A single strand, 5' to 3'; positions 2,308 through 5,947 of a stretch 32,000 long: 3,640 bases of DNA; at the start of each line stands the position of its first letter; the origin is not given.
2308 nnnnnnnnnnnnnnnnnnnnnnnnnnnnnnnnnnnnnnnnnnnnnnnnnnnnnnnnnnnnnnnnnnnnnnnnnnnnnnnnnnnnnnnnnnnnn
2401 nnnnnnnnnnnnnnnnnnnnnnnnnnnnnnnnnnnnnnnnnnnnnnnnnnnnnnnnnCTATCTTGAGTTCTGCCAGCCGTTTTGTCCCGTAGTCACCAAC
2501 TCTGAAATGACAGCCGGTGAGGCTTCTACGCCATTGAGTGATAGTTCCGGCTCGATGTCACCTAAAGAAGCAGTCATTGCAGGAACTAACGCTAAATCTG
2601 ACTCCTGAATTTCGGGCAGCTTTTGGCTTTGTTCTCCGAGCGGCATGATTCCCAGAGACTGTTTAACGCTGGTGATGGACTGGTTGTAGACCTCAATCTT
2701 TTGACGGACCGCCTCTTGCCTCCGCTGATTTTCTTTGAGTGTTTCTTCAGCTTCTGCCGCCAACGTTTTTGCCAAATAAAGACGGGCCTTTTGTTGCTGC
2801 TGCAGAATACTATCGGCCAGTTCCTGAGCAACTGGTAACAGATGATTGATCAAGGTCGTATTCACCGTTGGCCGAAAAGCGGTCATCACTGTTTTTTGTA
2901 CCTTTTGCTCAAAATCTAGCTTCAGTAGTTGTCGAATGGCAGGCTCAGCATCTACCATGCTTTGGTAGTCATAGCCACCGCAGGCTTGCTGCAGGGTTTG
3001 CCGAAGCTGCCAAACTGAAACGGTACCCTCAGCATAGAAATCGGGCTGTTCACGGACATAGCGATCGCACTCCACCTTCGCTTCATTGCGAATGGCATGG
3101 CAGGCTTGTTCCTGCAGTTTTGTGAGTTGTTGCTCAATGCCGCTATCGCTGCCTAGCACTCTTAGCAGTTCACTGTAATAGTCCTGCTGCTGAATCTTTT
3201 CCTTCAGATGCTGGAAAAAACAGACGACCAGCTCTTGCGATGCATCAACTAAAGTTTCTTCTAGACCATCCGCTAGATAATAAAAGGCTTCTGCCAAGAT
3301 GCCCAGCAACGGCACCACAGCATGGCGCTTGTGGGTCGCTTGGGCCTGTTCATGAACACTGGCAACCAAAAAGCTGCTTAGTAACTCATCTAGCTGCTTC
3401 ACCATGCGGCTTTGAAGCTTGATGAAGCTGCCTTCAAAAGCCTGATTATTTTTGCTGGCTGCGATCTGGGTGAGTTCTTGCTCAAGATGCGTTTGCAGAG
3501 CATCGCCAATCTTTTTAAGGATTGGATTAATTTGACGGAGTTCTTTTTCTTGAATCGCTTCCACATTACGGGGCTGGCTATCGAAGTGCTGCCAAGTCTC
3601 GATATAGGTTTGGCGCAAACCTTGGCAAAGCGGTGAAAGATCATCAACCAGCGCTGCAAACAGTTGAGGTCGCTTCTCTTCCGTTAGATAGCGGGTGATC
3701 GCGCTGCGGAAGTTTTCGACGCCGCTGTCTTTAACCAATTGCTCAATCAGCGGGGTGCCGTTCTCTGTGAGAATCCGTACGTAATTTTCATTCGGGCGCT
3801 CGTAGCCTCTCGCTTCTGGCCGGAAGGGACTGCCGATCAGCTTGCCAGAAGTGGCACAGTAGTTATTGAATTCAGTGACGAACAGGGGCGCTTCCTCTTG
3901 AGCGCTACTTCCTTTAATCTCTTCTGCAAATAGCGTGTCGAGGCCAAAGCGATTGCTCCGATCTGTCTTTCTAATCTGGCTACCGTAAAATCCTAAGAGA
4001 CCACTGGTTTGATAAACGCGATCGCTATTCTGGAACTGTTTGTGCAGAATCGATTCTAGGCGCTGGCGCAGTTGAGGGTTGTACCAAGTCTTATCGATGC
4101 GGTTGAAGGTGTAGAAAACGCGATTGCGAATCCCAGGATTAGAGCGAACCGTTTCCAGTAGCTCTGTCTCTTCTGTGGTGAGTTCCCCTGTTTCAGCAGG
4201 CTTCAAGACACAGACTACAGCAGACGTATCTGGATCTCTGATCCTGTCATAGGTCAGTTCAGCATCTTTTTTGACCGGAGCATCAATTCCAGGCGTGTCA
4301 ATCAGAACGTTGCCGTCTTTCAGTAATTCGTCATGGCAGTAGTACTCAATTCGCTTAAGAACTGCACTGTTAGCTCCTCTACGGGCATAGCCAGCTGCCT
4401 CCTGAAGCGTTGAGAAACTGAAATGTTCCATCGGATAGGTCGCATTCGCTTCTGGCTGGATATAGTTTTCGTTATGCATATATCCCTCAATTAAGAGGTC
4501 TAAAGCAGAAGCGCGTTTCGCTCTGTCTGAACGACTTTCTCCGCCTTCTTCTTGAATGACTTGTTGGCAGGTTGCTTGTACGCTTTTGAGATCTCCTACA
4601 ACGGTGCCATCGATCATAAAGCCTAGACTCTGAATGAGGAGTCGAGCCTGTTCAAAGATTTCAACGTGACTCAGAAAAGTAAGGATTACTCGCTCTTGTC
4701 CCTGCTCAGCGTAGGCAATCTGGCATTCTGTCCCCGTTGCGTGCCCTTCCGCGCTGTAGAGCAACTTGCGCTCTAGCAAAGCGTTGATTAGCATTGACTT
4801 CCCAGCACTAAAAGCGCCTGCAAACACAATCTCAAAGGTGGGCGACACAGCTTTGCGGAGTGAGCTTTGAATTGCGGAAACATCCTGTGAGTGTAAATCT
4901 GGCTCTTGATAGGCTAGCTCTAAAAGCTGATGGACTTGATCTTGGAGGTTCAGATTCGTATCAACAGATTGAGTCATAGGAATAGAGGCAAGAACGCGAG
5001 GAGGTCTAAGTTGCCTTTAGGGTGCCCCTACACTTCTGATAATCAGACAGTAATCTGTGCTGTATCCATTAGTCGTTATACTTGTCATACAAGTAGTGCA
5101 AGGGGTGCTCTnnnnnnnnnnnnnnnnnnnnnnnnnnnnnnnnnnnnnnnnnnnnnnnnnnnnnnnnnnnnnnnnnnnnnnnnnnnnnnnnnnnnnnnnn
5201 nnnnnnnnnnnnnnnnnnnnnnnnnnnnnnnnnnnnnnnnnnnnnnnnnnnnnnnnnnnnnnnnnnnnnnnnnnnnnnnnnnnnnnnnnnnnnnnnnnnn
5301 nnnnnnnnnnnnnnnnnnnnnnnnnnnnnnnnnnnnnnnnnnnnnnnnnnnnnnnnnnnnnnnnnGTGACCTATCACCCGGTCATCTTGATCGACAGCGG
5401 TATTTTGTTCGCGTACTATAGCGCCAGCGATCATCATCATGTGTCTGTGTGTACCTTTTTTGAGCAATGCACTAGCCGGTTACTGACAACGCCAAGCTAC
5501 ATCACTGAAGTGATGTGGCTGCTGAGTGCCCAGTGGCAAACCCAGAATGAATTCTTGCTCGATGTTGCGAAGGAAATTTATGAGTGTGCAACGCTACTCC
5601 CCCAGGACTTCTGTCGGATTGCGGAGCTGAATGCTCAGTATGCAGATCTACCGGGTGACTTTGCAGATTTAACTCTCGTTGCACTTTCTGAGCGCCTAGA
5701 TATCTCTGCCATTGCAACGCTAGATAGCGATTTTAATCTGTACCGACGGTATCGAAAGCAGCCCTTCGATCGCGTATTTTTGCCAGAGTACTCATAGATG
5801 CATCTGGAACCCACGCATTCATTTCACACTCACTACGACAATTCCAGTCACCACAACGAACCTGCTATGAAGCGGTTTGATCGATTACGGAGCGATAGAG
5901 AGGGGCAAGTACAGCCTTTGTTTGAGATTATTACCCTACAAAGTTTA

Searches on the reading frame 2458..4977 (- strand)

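Call 47: search_protein_families(library=pfam, proteins=[window:2458-4977:-])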
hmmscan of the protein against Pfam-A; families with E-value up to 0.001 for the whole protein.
window:2458-4977:- (839 aa): 2 families
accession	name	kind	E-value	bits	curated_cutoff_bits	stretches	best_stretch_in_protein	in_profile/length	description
PF00350.29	Dynamin_N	-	5.6e-15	56.2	27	1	50-277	1-154/168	Dynamin family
PF01926.29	MMR_HSR1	-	1.8e-06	28.4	21.9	0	49-83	1-35/113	50S ribosome-binding GTPase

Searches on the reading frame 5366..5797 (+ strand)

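Call 47: search_protein_families(library=pfam, proteins=[window:5366-5797:+])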
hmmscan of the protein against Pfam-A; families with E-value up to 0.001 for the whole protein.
window:5366-5797:+ (143 aa): 1 family
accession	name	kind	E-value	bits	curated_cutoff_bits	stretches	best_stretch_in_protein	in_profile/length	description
PF01850.27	PIN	-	1.9e-07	32.1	23.6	1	7-125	1-116/120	PIN domain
